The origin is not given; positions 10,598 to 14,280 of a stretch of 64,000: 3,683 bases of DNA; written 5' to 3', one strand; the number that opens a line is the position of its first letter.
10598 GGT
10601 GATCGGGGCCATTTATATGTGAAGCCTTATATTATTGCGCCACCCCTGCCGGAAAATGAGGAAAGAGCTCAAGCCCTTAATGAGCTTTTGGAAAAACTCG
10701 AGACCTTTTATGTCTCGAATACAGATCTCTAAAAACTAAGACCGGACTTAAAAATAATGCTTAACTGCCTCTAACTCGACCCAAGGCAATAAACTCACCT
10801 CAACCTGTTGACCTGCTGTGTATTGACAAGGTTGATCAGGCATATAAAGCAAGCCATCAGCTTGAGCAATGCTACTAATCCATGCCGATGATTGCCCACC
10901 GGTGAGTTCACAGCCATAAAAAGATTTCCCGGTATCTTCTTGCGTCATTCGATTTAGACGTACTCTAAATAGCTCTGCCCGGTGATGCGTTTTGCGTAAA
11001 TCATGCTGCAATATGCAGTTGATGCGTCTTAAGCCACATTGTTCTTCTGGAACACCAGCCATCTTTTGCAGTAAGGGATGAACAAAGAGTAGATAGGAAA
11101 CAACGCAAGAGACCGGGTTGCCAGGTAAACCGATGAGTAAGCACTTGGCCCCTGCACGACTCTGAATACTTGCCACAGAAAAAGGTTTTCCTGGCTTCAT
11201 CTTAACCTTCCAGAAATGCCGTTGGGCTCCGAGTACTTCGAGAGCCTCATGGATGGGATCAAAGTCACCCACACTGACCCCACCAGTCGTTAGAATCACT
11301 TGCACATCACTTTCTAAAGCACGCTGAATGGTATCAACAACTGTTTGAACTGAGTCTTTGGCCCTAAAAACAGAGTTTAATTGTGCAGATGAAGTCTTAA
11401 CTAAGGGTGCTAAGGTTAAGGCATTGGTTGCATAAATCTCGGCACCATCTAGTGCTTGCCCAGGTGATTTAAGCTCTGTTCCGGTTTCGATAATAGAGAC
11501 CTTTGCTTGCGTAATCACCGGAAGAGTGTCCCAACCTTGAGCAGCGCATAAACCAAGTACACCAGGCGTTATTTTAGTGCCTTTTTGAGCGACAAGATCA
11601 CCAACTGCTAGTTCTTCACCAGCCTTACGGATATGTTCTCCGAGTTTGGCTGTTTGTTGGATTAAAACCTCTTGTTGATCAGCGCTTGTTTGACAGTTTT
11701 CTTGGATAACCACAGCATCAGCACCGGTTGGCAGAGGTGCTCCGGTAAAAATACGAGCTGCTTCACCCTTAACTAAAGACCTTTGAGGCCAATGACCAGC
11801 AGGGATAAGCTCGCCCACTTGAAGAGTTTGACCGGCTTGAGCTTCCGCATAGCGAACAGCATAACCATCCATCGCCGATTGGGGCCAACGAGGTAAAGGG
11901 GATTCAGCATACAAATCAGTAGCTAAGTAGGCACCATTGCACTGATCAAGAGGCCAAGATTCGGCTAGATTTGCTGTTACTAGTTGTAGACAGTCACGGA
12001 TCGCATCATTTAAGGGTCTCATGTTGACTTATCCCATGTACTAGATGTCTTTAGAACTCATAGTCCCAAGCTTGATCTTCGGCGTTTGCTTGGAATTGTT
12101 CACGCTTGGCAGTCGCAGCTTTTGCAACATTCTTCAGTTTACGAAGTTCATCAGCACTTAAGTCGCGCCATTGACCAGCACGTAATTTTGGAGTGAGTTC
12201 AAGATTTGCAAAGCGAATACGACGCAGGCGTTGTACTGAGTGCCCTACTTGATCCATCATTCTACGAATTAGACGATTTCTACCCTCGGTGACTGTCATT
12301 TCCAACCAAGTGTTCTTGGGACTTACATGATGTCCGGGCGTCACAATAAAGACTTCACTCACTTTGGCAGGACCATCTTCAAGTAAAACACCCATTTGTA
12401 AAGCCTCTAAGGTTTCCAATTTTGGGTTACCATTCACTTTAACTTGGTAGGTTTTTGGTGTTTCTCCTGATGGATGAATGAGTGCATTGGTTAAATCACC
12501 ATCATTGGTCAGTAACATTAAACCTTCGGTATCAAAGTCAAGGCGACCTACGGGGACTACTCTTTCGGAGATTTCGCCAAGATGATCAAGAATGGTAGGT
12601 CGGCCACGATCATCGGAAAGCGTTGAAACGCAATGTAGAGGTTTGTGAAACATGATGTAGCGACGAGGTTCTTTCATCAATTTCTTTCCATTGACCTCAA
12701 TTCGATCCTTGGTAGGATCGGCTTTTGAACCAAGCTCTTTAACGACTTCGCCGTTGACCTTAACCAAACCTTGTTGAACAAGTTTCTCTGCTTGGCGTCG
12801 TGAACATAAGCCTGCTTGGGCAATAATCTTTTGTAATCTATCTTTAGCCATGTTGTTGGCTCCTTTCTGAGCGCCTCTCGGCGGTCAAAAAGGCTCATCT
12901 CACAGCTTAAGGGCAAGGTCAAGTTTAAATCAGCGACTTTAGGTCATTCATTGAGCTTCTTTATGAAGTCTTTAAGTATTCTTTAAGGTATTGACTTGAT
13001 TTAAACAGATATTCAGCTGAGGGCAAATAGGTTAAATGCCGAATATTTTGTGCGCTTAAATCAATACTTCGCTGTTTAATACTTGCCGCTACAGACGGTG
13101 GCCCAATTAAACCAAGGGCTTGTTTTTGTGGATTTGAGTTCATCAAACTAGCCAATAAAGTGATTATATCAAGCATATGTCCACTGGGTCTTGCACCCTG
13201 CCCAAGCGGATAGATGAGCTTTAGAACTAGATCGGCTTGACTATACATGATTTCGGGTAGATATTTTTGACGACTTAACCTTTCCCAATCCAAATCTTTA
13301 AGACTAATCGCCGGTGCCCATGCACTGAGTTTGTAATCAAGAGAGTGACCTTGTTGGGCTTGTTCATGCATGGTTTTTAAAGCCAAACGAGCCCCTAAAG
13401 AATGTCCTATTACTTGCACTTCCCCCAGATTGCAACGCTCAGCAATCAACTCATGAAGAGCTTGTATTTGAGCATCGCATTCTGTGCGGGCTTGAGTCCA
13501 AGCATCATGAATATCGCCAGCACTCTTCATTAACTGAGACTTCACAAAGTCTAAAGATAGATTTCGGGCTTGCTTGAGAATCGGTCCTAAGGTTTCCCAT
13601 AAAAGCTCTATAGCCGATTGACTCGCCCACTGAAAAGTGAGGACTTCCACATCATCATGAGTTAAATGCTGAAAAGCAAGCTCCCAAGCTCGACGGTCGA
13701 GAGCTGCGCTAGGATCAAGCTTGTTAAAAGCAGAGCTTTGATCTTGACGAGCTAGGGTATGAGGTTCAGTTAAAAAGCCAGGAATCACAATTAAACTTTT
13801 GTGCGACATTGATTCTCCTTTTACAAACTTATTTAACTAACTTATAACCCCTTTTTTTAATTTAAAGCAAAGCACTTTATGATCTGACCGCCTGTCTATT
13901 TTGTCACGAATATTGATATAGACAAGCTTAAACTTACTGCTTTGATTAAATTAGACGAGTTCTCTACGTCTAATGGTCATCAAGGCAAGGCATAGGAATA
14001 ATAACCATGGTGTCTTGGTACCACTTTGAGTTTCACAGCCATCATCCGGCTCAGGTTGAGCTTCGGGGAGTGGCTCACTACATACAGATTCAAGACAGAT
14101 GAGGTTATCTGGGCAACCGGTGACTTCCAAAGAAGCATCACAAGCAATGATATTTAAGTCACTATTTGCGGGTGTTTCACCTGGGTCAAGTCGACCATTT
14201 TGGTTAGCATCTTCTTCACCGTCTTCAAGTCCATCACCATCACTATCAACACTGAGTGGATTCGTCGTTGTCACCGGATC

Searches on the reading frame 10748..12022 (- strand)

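Call 6: search_protein_families(library=pfam, proteins=[window:10748-12022:-], max_evalue=0.01)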
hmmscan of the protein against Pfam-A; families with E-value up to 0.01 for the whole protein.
window:10748-12022:- (424 aa): 3 families
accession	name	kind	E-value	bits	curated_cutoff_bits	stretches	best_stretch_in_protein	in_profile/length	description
PF03453.22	MoeA_N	-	5.2e-42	143.7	30.8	1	3-163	2-160/160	MoeA N-terminal region (domain I and II)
PF00994.29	MoCF_biosynth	-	7.9e-24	84.4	26.6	1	177-319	2-143/144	Probable molybdopterin binding domain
PF03454.20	MoeA_C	-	2e-09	38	22.1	1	337-412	3-72/72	MoeA C-terminal region (domain IV)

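Call 7: search_protein_families(library=ncbifam, proteins=[window:10748-12022:-], max_evalue=0.01)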
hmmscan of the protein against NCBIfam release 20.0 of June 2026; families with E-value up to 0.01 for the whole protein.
window:10748-12022:- (424 aa): 10 families
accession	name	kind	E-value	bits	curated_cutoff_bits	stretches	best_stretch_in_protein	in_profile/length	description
NF007960.1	PRK10680.1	equivalog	4.2e-93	312.3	440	1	8-411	7-400/401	molybdopterin molybdotransferase MoeA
NF050098.1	MoeA_actino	exception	1.7e-84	283.9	560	1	11-412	10-400/400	molybdopterin molybdotransferase MoeA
NF045515.2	Glp_gephyrin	equivalog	2.6e-80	270.2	475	1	4-412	3-403/403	molybdotransferase-like divisome protein Glp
NF011060.0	PRK14491.1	equivalog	7.5e-80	269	532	1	7-409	208-591/598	bifunctional molybdopterin-guanine dinucleotide biosynthesis adaptor protein MobB/molybdopterin molybdotransferase MoeA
NF011068.0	PRK14498.1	equivalog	5.3e-79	266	534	1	7-412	15-410/647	molybdopterin biosynthesis protein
NF011067.0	PRK14497.1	equivalog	1.9e-44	152.1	536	1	30-411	40-403/546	putative molybdopterin biosynthesis protein MoeA/unknown domain fusion protein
TIGR00177.1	molyb_syn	domain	1.2e-18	67.5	85.35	1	173-313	2-145/148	molybdenum cofactor synthesis domain-containing protein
TIGR04251.1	SCM_rSAM_ScmF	equivalog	0.0024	17.3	400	0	62-97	193-228/353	SynChlorMet cassette radical SAM/SPASM protein ScmF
NF002947.1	PRK03604.1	equivalog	0.0044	16.3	285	0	212-268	178-234/301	bifunctional molybdenum cofactor biosynthesis protein MoaC/MoaB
TIGR02667.1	moaB_proteo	equivalog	0.0057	16.3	222.4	0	221-307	44-138/163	molybdenum cofactor biosynthesis protein B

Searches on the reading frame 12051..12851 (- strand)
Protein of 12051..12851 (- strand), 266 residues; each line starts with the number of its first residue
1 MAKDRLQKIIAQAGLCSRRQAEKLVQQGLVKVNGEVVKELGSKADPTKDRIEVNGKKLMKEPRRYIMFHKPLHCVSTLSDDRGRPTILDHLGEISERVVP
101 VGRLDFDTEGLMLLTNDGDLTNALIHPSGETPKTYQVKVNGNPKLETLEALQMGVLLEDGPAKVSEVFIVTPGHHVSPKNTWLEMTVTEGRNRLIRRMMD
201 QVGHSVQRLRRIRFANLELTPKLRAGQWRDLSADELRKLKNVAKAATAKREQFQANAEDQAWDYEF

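Call 6: search_protein_families(library=pfam, proteins=[window:12051-12851:-], max_evalue=0.01)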
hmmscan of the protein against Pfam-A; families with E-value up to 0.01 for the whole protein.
window:12051-12851:- (266 aa): 3 families
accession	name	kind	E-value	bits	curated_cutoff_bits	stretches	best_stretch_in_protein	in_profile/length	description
PF00849.27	PseudoU_synth_2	-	4.4e-18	66.4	26.8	1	65-200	2-151/152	RNA pseudouridylate synthase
PF01479.30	S4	-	2.5e-14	53.2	22.8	1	5-45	2-43/48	S4 domain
PF22421.1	SYY_C-terminal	-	0.0013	19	27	1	5-47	20-63/83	Tyrosine--tRNA ligase SYY-like C-terminal domain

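Call 7: search_protein_families(library=ncbifam, proteins=[window:12051-12851:-], max_evalue=0.01)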
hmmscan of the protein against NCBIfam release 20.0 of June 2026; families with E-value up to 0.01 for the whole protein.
window:12051-12851:- (266 aa): 7 families
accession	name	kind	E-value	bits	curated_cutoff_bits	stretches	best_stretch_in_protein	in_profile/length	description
NF007976.1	PRK10700.1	equivalog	5.2e-48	163.6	290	1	4-244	3-245/291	23S rRNA pseudouridine(2605) synthase RluB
TIGR00093.1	TIGR00093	subfamily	3.8e-47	160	109.3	1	69-232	1-160/161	pseudouridine synthase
NF007784.0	PRK10475.1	equivalog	7.8e-39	133.4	318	1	5-251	8-244/290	23S rRNA pseudouridine(2604) synthase RluF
NF008097.0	PRK10839.1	equivalog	7.9e-31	107.5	275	1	5-238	2-229/232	16S rRNA pseudouridine(516) synthase RsuA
NF008487.1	PRK11394.1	equivalog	3e-29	102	284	1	56-231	21-204/206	23S rRNA pseudouridine(2457) synthase RluE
TIGR00005.1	rluA_subfam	subfamily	6.8e-06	25.6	192.7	1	4-205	6-236/298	RluA family pseudouridine synthase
NF003717.0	PRK05327.1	equivalog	0.0093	15.8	116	0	4-57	92-145/202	30S ribosomal protein S4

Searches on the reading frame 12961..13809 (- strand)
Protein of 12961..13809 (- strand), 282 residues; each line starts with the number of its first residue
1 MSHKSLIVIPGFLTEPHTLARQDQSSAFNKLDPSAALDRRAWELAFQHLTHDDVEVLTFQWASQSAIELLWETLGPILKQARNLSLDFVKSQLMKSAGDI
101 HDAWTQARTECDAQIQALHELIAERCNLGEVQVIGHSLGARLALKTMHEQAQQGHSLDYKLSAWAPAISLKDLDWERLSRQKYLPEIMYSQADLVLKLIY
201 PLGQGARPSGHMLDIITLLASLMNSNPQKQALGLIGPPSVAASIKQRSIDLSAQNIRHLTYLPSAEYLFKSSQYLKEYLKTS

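Call 6: search_protein_families(library=pfam, proteins=[window:12961-13809:-], max_evalue=0.01)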
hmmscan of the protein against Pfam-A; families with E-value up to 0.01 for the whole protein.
window:12961-13809:- (282 aa): 3 families
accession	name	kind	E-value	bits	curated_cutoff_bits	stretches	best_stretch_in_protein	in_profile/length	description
PF12697.13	Abhydrolase_6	-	0.0003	21.9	26.3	1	36-148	8-83/217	Alpha/beta hydrolase family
PF01764.32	Lipase_3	-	0.00093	19.6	22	1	92-145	25-79/140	Lipase (class 3)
PF05990.18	DUF900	-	0.0046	16.9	20.5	1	106-198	68-169/232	Alpha/beta hydrolase of unknown function (DUF900)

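Call 7: search_protein_families(library=ncbifam, proteins=[window:12961-13809:-], max_evalue=0.01)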
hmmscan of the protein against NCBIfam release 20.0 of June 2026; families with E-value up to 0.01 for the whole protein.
window:12961-13809:- (282 aa): 1 family
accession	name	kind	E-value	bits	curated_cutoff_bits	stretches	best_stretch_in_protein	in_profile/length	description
TIGR03695.1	menH_SHCHC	equivalog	0.0045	16.4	208.55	1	105-153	47-95/252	2-succinyl-6-hydroxy-2,4-cyclohexadiene-1-carboxylate synthase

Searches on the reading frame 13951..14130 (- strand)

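Call 18: search_protein_families(library=ncbifam, proteins=[window:13951-14130:-], max_evalue=10)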
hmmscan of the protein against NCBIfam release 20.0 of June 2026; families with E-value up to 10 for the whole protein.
window:13951-14130:- (59 aa): 1 family
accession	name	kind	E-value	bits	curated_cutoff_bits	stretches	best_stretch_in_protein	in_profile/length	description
NF045523.1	MXAN_5453_fam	exception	0.25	9.8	500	1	17-56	498-541/544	MXAN_5453 family MXYO-CTERM-anchored protein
